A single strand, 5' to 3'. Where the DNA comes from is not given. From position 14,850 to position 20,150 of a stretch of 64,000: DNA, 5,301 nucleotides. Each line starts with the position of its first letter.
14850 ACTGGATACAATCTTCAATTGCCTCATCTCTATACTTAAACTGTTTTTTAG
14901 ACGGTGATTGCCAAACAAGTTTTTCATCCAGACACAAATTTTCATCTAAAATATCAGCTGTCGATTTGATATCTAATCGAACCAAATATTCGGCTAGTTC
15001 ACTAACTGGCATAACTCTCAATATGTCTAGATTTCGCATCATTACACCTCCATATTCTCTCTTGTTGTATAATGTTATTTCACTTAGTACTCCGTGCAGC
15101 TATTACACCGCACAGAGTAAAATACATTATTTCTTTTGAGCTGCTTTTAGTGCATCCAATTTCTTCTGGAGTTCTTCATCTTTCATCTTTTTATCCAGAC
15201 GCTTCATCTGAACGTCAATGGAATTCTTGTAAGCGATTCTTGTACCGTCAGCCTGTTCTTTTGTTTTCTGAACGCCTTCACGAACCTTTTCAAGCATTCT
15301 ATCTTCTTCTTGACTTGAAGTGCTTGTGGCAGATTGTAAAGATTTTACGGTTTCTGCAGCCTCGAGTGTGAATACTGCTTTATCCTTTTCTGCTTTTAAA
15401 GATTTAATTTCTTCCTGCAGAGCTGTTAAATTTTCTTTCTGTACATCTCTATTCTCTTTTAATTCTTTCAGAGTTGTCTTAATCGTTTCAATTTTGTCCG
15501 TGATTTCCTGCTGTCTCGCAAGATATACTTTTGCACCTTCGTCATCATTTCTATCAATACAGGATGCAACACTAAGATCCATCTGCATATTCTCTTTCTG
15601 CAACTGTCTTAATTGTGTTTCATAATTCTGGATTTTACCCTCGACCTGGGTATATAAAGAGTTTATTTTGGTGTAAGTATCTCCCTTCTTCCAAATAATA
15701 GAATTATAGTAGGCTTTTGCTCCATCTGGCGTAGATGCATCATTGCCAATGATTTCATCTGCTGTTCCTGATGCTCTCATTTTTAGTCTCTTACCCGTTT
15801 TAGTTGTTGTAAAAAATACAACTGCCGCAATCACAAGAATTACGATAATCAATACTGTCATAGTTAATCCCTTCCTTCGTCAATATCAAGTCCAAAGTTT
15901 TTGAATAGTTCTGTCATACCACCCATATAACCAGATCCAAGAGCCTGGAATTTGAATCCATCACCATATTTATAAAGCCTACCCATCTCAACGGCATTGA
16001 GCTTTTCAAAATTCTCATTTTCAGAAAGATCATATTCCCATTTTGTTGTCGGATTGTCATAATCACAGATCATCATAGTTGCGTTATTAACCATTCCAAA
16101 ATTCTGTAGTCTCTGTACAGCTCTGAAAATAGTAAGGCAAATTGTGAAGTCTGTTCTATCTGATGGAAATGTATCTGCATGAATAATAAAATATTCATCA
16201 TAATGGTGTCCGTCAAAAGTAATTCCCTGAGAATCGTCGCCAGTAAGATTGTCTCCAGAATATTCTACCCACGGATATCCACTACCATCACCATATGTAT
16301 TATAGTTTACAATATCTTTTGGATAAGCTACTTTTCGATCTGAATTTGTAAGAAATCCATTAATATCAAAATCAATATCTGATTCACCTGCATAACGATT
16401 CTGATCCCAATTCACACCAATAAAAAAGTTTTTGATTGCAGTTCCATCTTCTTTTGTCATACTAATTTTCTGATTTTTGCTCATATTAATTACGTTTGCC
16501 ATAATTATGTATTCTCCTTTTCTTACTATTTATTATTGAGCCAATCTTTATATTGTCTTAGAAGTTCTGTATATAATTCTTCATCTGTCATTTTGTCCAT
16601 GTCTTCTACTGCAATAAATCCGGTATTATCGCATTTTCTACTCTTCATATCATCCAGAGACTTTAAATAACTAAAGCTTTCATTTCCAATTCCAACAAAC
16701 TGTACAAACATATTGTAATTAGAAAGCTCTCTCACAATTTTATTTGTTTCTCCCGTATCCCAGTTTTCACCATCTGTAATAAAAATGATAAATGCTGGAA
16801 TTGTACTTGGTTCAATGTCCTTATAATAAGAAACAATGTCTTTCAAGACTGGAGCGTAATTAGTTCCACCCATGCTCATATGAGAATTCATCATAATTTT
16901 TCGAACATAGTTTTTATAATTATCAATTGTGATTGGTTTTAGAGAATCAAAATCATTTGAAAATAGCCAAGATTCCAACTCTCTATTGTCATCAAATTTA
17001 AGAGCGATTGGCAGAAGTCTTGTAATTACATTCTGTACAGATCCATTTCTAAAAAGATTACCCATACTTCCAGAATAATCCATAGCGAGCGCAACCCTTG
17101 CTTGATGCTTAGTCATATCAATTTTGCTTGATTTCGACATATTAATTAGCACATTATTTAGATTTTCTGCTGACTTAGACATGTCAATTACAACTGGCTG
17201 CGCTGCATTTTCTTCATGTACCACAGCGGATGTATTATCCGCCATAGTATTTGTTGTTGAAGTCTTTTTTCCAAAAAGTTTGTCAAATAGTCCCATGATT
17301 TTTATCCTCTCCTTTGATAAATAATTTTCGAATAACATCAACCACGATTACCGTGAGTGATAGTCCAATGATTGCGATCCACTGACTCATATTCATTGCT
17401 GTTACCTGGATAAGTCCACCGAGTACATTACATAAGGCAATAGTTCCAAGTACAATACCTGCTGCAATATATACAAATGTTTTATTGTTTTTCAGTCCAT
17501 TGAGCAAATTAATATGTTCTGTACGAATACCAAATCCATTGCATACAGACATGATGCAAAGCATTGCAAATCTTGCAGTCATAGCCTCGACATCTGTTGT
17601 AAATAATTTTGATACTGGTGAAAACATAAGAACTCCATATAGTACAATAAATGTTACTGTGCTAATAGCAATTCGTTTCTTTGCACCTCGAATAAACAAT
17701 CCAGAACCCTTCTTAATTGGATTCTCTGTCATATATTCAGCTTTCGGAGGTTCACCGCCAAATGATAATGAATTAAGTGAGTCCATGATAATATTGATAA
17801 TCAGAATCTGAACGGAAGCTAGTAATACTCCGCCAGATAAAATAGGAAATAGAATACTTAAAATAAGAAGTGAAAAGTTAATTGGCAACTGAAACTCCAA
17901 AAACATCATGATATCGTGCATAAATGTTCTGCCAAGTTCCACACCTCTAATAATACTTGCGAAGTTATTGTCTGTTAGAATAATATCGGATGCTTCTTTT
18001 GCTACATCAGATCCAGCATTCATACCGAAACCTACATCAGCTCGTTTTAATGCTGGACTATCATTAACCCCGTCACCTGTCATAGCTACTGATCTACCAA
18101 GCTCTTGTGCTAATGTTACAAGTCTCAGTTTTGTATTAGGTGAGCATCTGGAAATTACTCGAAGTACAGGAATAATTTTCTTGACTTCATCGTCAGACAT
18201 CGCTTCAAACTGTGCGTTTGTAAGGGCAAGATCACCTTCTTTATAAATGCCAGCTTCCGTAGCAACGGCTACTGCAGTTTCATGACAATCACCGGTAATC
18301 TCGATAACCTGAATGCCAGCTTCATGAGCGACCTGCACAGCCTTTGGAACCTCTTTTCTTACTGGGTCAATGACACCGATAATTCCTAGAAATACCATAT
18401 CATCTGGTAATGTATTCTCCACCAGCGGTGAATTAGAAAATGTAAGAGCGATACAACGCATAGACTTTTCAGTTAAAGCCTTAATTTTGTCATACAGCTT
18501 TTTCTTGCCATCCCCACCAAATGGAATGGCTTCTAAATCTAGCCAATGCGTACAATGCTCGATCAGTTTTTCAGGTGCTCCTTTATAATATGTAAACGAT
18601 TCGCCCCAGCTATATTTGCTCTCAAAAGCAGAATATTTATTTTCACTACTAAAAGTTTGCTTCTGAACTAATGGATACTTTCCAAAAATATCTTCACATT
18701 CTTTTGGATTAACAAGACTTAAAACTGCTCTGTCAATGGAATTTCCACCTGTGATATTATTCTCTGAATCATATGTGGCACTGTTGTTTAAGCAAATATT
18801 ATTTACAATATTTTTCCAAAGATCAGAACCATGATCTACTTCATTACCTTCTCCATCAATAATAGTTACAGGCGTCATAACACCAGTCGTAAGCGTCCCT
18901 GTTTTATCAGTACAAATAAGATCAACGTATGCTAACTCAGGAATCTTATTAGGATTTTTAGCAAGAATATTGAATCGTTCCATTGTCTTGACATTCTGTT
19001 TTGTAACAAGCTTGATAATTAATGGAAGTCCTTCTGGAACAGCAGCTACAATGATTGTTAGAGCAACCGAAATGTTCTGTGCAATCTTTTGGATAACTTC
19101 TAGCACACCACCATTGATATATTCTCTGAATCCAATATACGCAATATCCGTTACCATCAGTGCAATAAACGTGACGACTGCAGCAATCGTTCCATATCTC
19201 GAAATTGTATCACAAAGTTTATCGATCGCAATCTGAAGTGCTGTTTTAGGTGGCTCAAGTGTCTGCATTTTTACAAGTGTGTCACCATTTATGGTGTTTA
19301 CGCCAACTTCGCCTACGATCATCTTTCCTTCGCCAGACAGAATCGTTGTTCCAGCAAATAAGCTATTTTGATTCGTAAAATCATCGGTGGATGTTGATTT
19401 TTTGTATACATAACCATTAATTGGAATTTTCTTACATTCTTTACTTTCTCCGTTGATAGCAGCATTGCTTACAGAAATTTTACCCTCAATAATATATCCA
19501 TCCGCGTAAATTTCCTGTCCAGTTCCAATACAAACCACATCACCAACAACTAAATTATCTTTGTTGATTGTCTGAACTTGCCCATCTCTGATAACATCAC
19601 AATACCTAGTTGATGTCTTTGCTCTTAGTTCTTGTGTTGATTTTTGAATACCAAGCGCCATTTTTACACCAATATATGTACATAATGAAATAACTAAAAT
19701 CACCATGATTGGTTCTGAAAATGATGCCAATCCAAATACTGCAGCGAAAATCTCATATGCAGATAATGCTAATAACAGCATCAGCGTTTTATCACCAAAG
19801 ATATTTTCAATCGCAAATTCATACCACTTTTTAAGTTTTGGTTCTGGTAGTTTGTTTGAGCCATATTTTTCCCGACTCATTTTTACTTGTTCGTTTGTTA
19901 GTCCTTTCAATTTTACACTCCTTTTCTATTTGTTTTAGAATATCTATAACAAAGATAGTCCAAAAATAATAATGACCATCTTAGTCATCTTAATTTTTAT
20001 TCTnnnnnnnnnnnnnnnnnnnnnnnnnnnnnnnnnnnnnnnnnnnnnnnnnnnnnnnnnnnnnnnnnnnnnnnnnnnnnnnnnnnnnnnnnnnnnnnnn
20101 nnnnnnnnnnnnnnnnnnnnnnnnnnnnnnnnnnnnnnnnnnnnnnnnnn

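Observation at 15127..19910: Four-gene membrane/Ca2+ stress cluster (PspA-like, TerD, vWA/TerY-like, P-type Ca2+-ATPase) inside a phage replication arm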

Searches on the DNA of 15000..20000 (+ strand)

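Call 5: search_dna_similar(query=window:15000-20000:+, collection=phages, mode=near, max_rows=20)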
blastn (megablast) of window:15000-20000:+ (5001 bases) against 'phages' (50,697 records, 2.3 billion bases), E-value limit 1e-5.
No match.
